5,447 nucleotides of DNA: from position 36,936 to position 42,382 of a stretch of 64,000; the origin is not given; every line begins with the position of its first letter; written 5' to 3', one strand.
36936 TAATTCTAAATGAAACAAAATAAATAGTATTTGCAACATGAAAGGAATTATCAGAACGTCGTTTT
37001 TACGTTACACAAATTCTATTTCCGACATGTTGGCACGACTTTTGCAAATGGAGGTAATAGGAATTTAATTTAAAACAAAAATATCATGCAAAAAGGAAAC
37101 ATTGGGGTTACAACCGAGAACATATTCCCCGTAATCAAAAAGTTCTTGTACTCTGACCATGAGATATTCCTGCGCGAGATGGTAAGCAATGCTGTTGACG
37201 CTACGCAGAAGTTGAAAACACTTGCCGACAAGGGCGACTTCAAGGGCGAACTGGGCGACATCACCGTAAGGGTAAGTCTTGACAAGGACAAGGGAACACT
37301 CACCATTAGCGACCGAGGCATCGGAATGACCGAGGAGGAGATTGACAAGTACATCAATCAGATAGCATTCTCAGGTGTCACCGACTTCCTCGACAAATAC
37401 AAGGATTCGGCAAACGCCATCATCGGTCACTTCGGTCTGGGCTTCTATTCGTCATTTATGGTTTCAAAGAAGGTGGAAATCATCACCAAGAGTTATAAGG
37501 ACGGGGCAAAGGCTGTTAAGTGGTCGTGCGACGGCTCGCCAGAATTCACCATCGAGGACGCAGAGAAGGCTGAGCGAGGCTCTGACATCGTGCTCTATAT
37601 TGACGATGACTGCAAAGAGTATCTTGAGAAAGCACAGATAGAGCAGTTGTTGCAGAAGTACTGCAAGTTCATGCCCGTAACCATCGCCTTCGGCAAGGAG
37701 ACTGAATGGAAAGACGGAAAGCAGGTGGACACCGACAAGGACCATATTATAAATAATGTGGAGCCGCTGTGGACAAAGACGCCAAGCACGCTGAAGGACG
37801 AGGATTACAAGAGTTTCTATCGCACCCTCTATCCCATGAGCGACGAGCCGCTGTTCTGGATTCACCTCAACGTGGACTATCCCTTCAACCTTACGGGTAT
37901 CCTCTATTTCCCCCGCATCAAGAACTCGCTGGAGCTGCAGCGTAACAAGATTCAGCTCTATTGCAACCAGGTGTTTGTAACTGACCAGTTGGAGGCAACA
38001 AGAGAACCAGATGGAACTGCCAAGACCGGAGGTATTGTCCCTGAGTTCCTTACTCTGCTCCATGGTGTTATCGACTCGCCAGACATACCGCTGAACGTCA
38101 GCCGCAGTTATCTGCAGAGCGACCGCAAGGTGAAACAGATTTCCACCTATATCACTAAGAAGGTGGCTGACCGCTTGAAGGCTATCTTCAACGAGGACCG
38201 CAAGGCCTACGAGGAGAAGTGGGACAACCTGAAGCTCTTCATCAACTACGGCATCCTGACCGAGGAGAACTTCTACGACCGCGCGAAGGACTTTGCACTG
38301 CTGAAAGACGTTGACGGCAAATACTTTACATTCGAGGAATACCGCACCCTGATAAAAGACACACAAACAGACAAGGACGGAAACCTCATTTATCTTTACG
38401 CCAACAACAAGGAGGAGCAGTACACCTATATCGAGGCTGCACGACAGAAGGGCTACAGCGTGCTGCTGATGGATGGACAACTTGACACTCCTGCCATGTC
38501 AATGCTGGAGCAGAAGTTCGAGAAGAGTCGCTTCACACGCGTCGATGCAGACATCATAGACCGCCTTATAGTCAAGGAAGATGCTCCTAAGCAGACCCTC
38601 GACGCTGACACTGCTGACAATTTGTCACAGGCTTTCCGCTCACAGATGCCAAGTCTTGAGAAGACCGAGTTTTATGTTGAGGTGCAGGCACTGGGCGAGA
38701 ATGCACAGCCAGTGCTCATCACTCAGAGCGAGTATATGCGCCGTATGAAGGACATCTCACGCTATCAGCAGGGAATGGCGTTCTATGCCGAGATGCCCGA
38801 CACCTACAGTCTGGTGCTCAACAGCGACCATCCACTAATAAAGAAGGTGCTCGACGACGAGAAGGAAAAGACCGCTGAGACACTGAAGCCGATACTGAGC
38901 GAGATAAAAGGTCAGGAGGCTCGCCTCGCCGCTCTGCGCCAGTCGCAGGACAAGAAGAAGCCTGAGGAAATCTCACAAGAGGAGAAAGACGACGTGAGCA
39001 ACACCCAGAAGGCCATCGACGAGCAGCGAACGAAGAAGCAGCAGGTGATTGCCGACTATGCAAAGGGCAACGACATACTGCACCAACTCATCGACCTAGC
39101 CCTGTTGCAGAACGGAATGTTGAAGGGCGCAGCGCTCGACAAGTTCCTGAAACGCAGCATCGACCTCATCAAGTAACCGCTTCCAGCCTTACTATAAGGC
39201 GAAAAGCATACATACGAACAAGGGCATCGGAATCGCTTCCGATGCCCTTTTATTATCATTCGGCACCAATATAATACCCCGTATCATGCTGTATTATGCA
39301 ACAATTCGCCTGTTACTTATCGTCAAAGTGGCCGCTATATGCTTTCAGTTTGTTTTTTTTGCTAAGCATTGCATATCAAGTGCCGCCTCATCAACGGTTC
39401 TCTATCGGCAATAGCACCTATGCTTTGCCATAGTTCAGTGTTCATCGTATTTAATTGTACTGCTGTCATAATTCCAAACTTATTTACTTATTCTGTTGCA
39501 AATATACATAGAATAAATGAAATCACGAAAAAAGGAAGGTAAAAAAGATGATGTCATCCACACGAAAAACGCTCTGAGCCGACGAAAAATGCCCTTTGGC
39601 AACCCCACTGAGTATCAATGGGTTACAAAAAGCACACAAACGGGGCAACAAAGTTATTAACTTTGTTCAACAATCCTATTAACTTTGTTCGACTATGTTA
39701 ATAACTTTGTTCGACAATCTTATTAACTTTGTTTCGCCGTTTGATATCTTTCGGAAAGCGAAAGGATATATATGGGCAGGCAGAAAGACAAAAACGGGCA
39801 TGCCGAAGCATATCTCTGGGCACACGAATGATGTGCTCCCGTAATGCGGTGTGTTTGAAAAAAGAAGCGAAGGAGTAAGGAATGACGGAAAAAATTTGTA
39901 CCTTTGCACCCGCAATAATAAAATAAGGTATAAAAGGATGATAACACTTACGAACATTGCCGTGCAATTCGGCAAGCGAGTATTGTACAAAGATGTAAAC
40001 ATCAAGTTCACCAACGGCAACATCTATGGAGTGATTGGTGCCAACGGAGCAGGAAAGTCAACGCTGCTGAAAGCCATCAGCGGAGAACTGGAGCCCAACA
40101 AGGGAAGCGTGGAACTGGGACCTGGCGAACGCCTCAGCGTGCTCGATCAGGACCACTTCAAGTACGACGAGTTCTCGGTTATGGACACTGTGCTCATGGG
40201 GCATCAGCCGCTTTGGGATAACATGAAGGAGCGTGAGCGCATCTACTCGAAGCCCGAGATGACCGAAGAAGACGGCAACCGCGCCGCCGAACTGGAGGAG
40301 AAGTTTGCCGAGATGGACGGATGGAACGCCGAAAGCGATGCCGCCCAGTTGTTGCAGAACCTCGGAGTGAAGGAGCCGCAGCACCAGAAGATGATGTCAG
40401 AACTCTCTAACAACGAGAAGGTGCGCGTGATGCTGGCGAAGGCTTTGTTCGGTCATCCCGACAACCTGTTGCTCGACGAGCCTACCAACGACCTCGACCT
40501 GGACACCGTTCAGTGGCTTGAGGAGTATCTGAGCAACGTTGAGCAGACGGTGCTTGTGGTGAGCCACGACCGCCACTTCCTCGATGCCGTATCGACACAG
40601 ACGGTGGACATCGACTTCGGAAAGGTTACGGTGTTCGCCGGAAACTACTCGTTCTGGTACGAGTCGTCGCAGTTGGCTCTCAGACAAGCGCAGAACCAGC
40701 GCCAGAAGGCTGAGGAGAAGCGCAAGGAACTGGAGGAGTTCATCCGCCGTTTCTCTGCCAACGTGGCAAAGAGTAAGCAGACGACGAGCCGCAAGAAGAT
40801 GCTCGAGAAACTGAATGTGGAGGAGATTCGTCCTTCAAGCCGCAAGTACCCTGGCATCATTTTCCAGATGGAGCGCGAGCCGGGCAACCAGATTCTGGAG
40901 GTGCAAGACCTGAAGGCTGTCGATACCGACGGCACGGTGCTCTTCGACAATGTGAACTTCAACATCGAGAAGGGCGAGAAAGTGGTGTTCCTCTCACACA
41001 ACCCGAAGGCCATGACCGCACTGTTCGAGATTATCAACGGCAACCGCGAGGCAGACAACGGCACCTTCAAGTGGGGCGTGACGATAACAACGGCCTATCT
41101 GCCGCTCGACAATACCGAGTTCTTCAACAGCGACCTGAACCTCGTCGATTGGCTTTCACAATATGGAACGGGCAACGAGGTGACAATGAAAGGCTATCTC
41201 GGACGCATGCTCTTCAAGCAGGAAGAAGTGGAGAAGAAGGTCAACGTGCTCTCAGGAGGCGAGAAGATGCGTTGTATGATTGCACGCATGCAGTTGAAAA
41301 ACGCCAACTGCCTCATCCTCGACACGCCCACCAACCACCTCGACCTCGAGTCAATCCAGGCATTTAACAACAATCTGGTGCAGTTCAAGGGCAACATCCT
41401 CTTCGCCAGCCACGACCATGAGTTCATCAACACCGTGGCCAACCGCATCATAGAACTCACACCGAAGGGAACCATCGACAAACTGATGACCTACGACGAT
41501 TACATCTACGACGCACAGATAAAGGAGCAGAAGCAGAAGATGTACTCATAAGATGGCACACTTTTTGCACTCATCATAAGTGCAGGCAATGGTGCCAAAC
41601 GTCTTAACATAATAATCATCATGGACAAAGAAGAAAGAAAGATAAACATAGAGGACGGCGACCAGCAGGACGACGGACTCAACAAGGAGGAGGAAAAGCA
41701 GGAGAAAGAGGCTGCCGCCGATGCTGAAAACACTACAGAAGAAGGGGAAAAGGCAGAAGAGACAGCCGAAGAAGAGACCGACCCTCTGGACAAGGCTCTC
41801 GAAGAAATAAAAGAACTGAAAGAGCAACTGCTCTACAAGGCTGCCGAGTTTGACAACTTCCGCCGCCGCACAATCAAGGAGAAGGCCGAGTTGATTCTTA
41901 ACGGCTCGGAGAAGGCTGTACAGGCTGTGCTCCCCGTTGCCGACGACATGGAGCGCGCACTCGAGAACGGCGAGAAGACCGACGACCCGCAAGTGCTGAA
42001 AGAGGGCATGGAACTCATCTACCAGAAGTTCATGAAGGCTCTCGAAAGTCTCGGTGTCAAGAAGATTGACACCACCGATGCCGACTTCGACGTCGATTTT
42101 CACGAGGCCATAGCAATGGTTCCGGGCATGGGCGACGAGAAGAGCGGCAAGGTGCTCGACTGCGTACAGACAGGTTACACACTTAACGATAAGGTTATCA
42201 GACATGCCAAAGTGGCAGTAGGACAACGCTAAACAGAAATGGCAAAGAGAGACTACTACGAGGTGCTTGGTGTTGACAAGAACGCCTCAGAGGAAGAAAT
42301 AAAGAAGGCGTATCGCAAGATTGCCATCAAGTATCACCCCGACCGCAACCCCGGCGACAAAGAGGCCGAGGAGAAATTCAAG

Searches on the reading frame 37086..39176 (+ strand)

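Call 9: search_protein_families(library=pfam, proteins=[window:37086-39176:+])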
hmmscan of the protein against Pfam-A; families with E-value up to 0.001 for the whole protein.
window:37086-39176:+ (696 aa): 3 families
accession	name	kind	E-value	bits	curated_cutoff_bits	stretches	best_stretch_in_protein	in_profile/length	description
PF00183.23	HSP90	-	2e-43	149.6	24.4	1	213-597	71-449/518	Hsp90 protein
PF13589.12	HATPase_c_3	-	7e-11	42.7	25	1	27-139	5-97/137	Histidine kinase-, DNA gyrase B-, and HSP90-like ATPase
PF02518.31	HATPase_c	-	1.8e-08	35.2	26.4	1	27-128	4-85/111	Histidine kinase-, DNA gyrase B-, and HSP90-like ATPase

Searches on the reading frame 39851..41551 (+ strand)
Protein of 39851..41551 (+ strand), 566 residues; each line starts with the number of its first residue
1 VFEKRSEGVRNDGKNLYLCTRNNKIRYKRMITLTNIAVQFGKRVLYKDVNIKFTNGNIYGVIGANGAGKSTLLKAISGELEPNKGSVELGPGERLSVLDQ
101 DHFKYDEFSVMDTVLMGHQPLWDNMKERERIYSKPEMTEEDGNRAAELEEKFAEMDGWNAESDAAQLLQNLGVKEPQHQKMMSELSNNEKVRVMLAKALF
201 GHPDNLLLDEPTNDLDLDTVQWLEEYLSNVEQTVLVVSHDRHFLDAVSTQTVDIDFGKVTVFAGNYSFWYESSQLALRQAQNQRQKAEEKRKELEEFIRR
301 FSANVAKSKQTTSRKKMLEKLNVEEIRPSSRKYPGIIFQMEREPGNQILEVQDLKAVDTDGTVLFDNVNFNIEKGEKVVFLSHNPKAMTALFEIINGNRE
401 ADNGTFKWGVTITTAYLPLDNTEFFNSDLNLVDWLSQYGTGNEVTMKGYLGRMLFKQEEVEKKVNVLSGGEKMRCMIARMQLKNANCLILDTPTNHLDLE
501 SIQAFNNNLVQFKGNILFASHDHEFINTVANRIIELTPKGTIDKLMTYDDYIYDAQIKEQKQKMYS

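Call 9: search_protein_families(library=pfam, proteins=[window:39851-41551:+])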
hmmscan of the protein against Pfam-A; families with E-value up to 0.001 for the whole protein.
window:39851-41551:+ (566 aa): 6 families
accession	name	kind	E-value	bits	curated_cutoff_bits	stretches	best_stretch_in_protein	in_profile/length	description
PF00005.33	ABC_tran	-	2e-39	135.8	25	2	47-213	2-137/137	ABC transporter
PF12848.13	ABC_tran_Xtn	-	3.3e-21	75.6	25.9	1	252-333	1-80/85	ABC transporter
PF02463.25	SMC_N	-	1.3e-07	31.7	40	0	42-77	11-45/220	RecF/RecN/SMC N terminal domain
PF13476.12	AAA_23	-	6.2e-05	24.1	27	1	46-77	10-40/201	AAA domain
PF13555.12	AAA_29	-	0.00011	22.3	27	1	47-84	13-50/61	P-loop containing region of AAA domain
PF13304.12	AAA_21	-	0.00017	22.2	27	1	58-77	1-20/304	AAA domain, putative AbiEii toxin, Type IV TA system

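Call 85: find_homologous_proteins(query=window:39938-41548:+, max_evalue=1e-100)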
Query window:39938-41548:+ (537 aa): 8000 proteins with E <= 1e-100 among 8000 candidates; the best 120 are listed.
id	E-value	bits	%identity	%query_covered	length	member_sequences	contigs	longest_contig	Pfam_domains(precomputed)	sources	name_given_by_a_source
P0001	0.0e+0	1207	100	100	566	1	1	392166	PF00005.34,PF02463.26,PF12848.14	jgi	-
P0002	0.0e+0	1203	100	100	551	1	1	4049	PF00005.34,PF02463.26,PF12848.14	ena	-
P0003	0.0e+0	1173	96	100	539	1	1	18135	PF00005.34,PF02463.26,PF12848.14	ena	-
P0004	0.0e+0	1155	95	100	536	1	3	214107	PF00005.34,PF02463.26,PF13304.13,PF12848.14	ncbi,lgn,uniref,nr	ncbi:MAG: ATP-binding cassette domain-containing protein [Prevotella sp.]|uniref:ABC-F family ATP-bi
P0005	0.0e+0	1155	95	100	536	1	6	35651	PF00005.34,PF02463.26,PF12848.14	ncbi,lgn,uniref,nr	ncbi:ABC-F family ATP-binding cassette domain-containing protein [Prevotella sp. OH937_COT-195]|unir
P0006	0.0e+0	1153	95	100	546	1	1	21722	PF00005.34,PF02463.26,PF13304.13,PF12848.14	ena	-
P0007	0.0e+0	1153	95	100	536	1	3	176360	PF00005.34,PF02463.26,PF13304.13,PF12848.14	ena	-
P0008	0.0e+0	1152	95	100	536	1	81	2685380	PF00005.34,PF02463.26,PF13304.13,PF12848.14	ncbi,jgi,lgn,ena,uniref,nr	ncbi:ABC-F family ATP-binding cassette domain-containing protein [Prevotella koreensis]|uniref:Proba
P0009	0.0e+0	1152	94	100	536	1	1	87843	PF00005.34,PF02463.26,PF13304.13,PF12848.14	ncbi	ncbi:ABC-F family ATP-binding cassette domain-containing protein [Prevotella koreensis]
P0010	0.0e+0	1152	94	100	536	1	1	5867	PF00005.34,PF02463.26,PF13304.13,PF12848.14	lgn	-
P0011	0.0e+0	1151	94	100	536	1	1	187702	PF00005.34,PF02463.26,PF13304.13,PF12848.14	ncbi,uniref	ncbi:MAG: ABC-F family ATP-binding cassette domain-containing protein [Prevotella koreensis]|uniref:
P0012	0.0e+0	1151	94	100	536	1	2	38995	PF00005.34,PF02463.26,PF13304.13,PF12848.14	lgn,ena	-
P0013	0.0e+0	1151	94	100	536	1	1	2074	PF00005.34,PF02463.26,PF12848.14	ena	-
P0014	0.0e+0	1151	94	100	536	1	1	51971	PF00005.34,PF02463.26,PF13304.13,PF12848.14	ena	-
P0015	0.0e+0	1150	94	100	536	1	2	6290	PF00005.34,PF02463.26,PF13304.13,PF12848.14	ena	-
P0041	0.0e+0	1132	93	100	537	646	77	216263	PF00005.34,PF13476.13,PF02463.26,PF12848.14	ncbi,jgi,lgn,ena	-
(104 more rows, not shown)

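Call 86: find_encoding_contigs(protein=P0003, flank=3500, max_places=2)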
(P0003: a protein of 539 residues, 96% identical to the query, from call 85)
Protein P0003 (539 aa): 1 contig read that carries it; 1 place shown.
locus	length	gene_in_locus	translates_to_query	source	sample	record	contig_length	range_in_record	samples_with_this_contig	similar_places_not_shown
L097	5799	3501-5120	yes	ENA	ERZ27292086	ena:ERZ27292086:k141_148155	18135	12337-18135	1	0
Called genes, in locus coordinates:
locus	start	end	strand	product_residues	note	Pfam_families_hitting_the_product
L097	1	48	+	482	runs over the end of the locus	PF01546:Peptidase_M20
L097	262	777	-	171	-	PF07638:Sigma70_ECF (weak), PF04542:Sigma70_r2 (weak), PF08281:Sigma70_r4_2 (weak)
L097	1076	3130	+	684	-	PF13589:HATPase_c_3, PF02518:HATPase_c, PF00183:HSP90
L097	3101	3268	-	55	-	-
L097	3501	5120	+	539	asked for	PF00005:ABC_tran, PF02463:SMC_N (faint), PF12848:ABC_tran_Xtn, PF00005:ABC_tran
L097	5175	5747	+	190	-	PF01025:GrpE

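Call 87: find_encoding_contigs(protein=P0004, flank=3500, max_places=2)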
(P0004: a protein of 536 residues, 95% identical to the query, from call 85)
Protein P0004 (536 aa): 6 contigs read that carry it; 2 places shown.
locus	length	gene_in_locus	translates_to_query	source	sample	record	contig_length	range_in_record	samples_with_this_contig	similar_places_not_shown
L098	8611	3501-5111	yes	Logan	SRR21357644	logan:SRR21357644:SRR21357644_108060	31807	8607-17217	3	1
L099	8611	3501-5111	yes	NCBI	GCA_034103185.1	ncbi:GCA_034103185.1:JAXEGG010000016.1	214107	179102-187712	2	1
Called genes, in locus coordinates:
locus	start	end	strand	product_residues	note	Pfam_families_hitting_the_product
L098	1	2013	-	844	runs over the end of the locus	PF13620:CarboxypepD_reg (weak), PF13715:CarbopepD_reg_2 (weak), PF00593:TonB_dep_Rec_b-barrel, PF14905:OMP_b-brl_3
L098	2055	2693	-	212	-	PF16344:FecR_C (weak)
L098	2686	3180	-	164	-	PF04542:Sigma70_r2 (weak), PF04545:Sigma70_r4, PF08281:Sigma70_r4_2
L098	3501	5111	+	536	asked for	PF00005:ABC_tran, PF02463:SMC_N (faint), PF13304:AAA_21 (faint), PF12848:ABC_tran_Xtn, PF00005:ABC_tran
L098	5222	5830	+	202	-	PF01025:GrpE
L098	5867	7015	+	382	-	PF00226:DnaJ, PF01556:DnaJ_C, PF00684:DnaJ_CXXCXGXG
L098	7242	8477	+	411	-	PF08245:Mur_ligase_M, PF02875:Mur_ligase_C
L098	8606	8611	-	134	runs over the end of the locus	PF02566:OsmC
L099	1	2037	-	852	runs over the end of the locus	PF13620:CarboxypepD_reg (weak), PF13715:CarbopepD_reg_2 (weak), PF00593:TonB_dep_Rec_b-barrel, PF14905:OMP_b-brl_3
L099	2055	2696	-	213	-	PF16344:FecR_C (weak)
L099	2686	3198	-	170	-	PF04542:Sigma70_r2 (weak), PF04545:Sigma70_r4, PF08281:Sigma70_r4_2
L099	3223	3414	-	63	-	-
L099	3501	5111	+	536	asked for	PF00005:ABC_tran, PF02463:SMC_N (faint), PF13304:AAA_21 (faint), PF12848:ABC_tran_Xtn, PF00005:ABC_tran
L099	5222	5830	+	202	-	PF01025:GrpE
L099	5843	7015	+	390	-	PF00226:DnaJ, PF01556:DnaJ_C, PF00684:DnaJ_CXXCXGXG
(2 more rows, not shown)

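Call 88: find_encoding_contigs(protein=P0041, flank=3500, max_places=4)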
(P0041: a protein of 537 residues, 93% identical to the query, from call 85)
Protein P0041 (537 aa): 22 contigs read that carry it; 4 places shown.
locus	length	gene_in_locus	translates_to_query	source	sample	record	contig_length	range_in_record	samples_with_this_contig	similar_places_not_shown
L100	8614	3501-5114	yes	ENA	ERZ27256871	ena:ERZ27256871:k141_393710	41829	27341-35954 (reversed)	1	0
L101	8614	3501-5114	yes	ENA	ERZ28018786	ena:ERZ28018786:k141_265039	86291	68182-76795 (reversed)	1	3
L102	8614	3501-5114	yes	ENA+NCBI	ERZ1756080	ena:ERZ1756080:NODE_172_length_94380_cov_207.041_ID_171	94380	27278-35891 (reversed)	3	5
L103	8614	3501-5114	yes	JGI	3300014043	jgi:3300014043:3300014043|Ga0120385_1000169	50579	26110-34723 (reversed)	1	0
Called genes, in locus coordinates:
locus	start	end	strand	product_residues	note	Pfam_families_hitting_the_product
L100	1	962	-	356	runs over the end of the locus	PF00266:Aminotran_5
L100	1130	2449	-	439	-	PF04851:ResIII, PF00270:DEAD, PF00271:Helicase_C, PF03880:DbpA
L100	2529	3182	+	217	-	-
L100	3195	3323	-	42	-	-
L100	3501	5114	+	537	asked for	PF00005:ABC_tran, PF02463:SMC_N (faint), PF13476:AAA_23 (weak), PF12848:ABC_tran_Xtn, PF00005:ABC_tran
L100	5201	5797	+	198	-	PF01025:GrpE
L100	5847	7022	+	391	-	PF00226:DnaJ, PF01556:DnaJ_C, PF27659:CHP02642 (faint), PF00684:DnaJ_CXXCXGXG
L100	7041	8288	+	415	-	PF08245:Mur_ligase_M, PF02875:Mur_ligase_C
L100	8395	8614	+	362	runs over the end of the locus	PF01263:Aldose_epim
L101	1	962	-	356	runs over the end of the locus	PF00266:Aminotran_5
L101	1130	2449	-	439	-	PF04851:ResIII, PF00270:DEAD, PF00271:Helicase_C, PF03880:DbpA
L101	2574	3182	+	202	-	-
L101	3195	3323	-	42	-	-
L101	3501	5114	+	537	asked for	PF00005:ABC_tran, PF02463:SMC_N (faint), PF13476:AAA_23 (weak), PF12848:ABC_tran_Xtn, PF00005:ABC_tran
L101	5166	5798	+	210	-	PF01025:GrpE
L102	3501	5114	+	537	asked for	PF00005:ABC_tran, PF02463:SMC_N (faint), PF13476:AAA_23 (weak), PF12848:ABC_tran_Xtn, PF00005:ABC_tran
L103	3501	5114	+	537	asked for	PF00005:ABC_tran, PF02463:SMC_N (faint), PF13476:AAA_23 (weak), PF12848:ABC_tran_Xtn, PF00005:ABC_tran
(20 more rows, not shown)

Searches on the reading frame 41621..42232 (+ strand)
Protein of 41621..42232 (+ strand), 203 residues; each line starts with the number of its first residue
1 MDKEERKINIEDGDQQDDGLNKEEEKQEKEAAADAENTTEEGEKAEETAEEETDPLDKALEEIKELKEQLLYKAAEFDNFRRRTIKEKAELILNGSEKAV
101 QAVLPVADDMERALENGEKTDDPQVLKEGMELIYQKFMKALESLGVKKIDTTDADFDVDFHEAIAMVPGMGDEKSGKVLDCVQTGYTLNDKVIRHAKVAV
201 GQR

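Call 67: search_protein_families(library=pfam, proteins=[window:41621-42232:+], max_evalue=0.00001)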
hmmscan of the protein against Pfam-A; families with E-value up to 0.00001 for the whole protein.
window:41621-42232:+ (203 aa): 1 family
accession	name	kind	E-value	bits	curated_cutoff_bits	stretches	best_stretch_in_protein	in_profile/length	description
PF01025.24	GrpE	-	1.6e-43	148.7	25.8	1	40-201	7-164/165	GrpE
